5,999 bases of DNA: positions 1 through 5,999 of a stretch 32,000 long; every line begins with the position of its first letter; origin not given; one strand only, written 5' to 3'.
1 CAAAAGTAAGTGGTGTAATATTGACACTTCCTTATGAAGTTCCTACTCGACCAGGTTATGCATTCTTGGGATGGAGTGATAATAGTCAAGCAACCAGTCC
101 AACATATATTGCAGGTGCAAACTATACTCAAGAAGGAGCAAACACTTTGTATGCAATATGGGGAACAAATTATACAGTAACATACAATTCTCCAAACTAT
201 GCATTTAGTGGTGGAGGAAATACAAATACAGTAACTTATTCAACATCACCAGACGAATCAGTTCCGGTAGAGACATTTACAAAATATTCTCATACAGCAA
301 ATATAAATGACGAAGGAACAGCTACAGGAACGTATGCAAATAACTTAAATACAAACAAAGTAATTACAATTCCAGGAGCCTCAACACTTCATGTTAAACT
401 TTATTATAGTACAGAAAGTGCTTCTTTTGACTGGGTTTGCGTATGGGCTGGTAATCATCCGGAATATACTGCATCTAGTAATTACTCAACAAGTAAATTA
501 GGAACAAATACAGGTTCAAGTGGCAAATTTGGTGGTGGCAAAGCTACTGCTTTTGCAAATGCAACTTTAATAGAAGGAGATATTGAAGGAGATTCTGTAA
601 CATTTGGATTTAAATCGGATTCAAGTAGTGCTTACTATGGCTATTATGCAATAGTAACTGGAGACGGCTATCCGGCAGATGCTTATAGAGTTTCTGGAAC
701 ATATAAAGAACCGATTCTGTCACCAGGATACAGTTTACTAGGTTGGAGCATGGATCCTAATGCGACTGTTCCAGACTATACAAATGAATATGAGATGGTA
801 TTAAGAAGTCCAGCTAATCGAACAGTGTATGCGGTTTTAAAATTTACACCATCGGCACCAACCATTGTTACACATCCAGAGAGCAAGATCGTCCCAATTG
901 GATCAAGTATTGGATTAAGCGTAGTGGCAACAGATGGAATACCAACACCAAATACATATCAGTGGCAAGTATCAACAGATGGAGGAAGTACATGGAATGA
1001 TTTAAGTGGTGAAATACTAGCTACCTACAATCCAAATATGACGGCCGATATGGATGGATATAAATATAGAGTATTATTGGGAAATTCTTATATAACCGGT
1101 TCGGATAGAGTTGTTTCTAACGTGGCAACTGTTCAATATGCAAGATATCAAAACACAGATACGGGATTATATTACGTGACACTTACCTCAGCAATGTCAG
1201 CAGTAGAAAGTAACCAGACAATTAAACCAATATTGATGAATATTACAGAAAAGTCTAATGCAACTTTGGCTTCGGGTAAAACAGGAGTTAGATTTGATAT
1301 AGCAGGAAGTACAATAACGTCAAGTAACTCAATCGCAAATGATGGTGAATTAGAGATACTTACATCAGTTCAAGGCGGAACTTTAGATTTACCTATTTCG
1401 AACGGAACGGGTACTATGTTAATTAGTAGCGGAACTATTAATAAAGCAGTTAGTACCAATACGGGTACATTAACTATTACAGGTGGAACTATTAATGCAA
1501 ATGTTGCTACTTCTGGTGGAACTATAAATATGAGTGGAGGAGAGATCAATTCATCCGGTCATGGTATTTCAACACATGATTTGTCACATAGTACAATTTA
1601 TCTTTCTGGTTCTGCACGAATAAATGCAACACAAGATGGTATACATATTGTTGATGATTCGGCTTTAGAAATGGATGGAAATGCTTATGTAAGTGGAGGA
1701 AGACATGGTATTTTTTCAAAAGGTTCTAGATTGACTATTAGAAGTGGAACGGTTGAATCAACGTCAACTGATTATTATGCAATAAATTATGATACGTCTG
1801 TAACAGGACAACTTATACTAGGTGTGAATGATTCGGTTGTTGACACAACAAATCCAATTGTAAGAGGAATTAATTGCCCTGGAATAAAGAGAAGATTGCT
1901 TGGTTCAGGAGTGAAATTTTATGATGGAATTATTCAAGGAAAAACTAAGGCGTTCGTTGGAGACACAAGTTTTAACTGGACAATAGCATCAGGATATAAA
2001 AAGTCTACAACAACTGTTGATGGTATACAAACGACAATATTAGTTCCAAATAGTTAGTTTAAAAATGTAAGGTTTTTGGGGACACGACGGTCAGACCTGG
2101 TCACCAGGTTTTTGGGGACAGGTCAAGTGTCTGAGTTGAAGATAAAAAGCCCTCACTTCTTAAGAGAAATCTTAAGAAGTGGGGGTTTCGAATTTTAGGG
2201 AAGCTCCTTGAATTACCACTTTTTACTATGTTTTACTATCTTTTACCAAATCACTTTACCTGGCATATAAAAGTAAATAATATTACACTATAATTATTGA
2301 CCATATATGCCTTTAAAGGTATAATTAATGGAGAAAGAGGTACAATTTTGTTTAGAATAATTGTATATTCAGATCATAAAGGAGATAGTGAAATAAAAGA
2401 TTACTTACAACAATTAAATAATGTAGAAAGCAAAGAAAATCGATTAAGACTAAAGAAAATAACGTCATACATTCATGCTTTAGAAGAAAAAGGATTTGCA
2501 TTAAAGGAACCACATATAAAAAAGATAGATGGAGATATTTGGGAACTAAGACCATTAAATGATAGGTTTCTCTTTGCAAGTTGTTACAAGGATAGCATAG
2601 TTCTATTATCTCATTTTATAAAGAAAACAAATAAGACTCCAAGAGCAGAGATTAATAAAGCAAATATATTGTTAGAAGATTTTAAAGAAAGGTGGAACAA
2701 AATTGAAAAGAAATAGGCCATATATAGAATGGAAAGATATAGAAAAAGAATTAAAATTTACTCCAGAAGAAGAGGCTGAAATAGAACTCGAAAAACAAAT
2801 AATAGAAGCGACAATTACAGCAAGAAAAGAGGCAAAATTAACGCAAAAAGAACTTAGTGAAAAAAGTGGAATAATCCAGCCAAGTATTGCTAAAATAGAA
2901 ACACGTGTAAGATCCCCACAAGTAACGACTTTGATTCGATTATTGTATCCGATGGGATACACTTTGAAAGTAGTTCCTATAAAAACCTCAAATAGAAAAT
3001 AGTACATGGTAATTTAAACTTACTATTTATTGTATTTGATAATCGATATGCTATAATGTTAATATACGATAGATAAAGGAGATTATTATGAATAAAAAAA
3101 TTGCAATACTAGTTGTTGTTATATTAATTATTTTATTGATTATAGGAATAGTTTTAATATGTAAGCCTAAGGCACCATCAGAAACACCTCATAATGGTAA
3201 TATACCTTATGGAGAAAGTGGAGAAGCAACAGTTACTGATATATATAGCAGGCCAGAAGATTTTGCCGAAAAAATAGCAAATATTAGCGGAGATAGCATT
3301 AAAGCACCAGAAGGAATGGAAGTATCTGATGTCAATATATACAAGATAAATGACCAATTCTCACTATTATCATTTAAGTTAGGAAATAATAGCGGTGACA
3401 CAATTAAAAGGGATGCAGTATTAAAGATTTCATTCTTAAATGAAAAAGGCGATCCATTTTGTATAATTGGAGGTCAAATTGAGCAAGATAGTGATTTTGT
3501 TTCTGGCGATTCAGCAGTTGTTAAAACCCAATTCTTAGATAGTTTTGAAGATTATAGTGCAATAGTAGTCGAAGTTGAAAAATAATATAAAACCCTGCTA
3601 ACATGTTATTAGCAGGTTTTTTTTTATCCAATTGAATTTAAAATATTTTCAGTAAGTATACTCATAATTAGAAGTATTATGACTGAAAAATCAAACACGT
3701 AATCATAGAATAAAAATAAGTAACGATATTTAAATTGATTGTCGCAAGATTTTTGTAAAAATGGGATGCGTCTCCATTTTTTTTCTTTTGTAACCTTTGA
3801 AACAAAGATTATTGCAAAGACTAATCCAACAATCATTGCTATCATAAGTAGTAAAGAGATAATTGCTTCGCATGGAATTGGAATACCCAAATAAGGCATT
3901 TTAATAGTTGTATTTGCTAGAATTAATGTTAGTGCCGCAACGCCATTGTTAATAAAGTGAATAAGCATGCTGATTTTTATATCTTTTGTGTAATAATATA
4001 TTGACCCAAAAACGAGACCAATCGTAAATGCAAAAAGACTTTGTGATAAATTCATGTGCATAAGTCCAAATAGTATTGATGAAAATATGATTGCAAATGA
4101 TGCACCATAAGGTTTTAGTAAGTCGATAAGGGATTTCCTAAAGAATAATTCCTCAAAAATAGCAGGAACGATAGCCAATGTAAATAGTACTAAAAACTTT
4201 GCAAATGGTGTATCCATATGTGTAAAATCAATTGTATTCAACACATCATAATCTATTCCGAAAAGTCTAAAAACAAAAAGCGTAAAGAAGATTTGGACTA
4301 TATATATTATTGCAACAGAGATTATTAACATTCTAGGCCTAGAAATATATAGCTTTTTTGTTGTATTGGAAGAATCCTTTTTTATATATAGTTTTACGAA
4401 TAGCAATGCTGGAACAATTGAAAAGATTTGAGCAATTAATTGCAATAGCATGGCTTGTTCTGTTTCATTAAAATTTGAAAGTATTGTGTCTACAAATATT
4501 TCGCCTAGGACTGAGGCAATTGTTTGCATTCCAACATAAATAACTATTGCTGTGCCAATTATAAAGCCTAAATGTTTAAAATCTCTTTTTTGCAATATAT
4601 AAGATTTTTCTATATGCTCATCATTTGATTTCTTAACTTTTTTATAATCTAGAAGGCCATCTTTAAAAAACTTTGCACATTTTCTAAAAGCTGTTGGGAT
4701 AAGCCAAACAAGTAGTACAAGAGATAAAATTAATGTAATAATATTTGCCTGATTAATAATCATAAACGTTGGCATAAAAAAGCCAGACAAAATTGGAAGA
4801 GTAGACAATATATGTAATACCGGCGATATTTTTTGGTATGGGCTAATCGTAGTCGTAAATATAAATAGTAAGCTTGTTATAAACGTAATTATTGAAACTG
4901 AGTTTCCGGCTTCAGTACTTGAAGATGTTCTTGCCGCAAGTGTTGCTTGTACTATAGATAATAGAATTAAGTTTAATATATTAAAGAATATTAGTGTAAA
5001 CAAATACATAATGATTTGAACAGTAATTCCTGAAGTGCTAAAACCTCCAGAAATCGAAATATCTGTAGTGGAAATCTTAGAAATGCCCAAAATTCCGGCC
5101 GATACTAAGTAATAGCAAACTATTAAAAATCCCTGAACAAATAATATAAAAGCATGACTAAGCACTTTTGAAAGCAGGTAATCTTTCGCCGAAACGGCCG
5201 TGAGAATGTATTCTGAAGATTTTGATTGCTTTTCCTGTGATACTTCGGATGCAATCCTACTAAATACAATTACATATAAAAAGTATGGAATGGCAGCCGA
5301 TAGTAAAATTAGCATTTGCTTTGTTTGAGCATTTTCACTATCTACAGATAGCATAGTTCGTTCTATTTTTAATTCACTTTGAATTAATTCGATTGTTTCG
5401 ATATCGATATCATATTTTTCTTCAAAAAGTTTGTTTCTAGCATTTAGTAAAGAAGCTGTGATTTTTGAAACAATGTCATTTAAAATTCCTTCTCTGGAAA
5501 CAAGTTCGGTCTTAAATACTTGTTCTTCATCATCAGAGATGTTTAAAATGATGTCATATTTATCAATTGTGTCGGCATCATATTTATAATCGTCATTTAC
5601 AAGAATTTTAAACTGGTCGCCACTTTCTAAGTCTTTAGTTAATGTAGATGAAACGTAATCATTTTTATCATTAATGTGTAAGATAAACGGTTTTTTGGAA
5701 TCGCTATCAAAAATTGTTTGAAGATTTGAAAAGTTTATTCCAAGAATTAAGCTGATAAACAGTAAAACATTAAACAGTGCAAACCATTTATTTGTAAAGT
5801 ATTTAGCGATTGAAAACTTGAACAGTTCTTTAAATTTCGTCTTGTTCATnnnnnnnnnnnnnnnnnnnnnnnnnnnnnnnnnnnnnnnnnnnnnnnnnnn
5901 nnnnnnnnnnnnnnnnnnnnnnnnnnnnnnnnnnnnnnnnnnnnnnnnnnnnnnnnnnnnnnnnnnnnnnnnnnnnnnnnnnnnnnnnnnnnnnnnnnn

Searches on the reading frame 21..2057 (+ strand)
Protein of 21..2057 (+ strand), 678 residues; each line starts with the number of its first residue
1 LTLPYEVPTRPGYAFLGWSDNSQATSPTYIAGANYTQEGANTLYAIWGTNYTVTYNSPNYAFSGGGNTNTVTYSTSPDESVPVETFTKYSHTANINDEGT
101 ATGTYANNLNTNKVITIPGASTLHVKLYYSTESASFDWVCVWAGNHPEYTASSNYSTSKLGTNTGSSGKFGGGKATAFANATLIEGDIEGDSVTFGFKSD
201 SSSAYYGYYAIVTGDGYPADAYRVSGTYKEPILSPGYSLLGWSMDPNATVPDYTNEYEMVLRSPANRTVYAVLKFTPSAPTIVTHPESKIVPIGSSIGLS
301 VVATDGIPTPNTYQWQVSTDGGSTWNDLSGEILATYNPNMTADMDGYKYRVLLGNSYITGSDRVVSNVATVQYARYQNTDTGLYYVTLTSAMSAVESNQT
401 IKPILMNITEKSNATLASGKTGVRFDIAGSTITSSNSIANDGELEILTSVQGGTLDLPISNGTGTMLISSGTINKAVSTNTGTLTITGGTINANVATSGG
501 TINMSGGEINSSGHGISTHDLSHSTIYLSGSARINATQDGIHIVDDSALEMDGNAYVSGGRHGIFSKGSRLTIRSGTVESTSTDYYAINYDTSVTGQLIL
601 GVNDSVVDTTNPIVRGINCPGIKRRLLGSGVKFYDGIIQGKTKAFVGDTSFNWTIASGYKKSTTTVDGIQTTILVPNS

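Call 22: search_protein_families(library=pfam, proteins=[window:21-2057:+], max_evalue=0.00001)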
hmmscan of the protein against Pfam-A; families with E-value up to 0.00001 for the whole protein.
window:21-2057:+ (678 aa): 1 family
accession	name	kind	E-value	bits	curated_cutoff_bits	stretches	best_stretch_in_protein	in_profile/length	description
PF09479.16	Flg_new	-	1.5e-07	31.8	27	1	2-45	23-64/65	Listeria-Bacteroides repeat domain (List_Bact_rpt)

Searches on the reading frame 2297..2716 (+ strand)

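Call 22: search_protein_families(library=pfam, proteins=[window:2297-2716:+], max_evalue=0.00001)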
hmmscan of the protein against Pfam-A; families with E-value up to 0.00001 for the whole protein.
window:2297-2716:+ (139 aa): 1 family
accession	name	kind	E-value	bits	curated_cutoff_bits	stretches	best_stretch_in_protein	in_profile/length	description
PF05973.20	Gp49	-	1.1e-15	57.9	23.9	1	53-125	12-88/90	Phage derived protein Gp49-like (DUF891)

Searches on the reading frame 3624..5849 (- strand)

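Call 22: search_protein_families(library=pfam, proteins=[window:3624-5849:-], max_evalue=0.00001)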
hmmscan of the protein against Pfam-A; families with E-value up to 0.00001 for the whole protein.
window:3624-5849:- (741 aa): 2 families
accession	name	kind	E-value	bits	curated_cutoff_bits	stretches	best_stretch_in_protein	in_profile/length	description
PF02517.21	Rce1-like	-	9.5e-20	71.1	22.4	1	551-636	4-92/93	Type II CAAX prenyl endopeptidase Rce1-like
PF12698.13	ABC2_membrane_3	-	2e-18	67.1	31.6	1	28-383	10-337/347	ABC-2 family transporter protein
